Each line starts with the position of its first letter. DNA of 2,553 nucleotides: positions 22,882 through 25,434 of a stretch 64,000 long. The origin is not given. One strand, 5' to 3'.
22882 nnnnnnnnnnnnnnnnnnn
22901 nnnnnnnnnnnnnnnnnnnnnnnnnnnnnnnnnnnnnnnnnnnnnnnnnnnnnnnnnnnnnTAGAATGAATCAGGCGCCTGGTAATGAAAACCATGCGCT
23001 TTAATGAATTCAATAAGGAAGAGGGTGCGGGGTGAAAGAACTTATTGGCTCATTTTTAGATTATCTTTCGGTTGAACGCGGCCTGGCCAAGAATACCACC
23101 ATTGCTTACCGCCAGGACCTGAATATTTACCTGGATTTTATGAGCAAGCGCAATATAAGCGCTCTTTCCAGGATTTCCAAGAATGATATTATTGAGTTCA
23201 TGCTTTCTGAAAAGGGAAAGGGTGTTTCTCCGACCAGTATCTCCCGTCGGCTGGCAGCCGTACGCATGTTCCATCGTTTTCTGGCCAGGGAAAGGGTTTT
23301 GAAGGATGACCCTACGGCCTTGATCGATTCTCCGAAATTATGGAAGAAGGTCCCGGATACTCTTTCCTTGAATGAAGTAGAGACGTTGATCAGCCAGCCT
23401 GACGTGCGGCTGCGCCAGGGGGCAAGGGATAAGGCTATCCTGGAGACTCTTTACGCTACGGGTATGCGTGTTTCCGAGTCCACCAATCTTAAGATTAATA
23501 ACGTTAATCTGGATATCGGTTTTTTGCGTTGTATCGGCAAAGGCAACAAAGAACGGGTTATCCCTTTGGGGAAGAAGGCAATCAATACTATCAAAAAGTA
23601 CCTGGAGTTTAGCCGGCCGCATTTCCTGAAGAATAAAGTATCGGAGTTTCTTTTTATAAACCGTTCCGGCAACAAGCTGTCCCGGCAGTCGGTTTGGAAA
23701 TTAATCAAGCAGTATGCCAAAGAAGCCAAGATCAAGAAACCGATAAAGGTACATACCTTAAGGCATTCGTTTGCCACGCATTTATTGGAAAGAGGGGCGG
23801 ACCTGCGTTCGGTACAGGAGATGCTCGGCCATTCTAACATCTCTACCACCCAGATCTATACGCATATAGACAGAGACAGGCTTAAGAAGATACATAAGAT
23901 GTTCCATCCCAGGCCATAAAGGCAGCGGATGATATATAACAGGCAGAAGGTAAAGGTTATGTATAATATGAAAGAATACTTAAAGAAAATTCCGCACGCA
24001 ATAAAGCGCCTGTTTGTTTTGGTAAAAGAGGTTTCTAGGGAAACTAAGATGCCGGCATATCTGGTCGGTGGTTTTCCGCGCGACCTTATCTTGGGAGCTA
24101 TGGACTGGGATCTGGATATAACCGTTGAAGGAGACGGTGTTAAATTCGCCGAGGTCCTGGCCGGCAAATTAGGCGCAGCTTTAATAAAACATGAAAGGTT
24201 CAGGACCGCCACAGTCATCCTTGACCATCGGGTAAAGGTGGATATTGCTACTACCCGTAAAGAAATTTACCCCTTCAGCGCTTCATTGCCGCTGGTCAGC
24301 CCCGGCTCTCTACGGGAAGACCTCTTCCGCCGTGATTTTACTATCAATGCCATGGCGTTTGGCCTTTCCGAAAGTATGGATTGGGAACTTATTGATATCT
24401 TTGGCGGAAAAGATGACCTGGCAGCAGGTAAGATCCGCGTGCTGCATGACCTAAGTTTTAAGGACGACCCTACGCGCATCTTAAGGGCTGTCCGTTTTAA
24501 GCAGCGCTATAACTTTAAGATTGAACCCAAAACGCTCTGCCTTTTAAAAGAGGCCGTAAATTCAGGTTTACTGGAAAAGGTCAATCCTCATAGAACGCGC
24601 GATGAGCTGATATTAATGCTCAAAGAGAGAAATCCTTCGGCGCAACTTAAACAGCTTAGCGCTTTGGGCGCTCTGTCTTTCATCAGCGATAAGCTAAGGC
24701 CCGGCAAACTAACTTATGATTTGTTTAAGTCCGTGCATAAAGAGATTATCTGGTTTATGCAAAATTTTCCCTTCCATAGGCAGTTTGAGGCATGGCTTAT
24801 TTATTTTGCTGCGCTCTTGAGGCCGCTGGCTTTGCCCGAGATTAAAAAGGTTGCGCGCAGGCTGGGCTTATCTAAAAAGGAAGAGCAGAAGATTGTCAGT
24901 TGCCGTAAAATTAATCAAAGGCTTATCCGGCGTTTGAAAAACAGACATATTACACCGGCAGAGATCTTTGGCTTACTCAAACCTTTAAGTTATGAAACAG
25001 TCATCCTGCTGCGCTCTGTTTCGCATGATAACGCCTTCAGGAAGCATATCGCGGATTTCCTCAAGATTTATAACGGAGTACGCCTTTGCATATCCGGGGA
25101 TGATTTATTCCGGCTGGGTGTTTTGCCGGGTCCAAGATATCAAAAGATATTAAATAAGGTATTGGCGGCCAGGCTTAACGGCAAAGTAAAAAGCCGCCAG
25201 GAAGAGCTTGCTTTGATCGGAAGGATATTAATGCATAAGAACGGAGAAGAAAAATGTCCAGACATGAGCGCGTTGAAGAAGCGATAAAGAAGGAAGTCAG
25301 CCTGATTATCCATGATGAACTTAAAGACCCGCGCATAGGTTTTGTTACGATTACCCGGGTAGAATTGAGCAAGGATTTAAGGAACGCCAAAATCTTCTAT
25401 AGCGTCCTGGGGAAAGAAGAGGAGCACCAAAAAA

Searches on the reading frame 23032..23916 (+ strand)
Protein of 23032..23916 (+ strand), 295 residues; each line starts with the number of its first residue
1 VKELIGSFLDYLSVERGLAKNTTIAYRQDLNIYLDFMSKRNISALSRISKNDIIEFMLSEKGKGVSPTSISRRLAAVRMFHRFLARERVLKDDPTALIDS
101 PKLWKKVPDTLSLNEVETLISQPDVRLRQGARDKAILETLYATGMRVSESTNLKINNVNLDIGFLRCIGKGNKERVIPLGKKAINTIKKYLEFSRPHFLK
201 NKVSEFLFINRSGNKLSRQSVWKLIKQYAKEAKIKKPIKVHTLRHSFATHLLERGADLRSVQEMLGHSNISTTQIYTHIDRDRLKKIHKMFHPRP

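Call 61: search_protein_families(library=pfam, proteins=[window:23032-23916:+])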
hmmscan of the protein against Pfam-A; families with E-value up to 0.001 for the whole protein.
window:23032-23916:+ (295 aa): 3 families
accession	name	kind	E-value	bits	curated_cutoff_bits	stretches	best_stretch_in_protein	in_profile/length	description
PF00589.27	Phage_integrase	-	6.1e-52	176.3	27.1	1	111-281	3-170/172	Phage integrase family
PF02899.23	Phage_int_SAM_1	-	1.8e-21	76.6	22.3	1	7-87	3-82/83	Phage integrase, N-terminal SAM-like domain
PF13495.12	Phage_int_SAM_4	-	1.8e-06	28.7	27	1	5-85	2-79/85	Phage integrase, N-terminal SAM-like domain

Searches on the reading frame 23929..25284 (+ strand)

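Call 61: search_protein_families(library=pfam, proteins=[window:23929-25284:+])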
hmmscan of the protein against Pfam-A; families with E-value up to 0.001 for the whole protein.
window:23929-25284:+ (452 aa): 3 families
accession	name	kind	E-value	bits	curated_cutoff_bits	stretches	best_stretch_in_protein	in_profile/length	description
PF01743.26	PolyA_pol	-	1.9e-25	90.1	23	1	43-170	1-126/126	Poly A polymerase head domain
PF12627.12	PolyA_pol_RNAbd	-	2.4e-07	30.8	22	1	195-252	1-56/64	Probable RNA and SrmB- binding site of polymerase A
PF13735.12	tRNA_NucTran2_2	-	4.5e-06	27.2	27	1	294-427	11-145/149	tRNA nucleotidyltransferase domain 2 putative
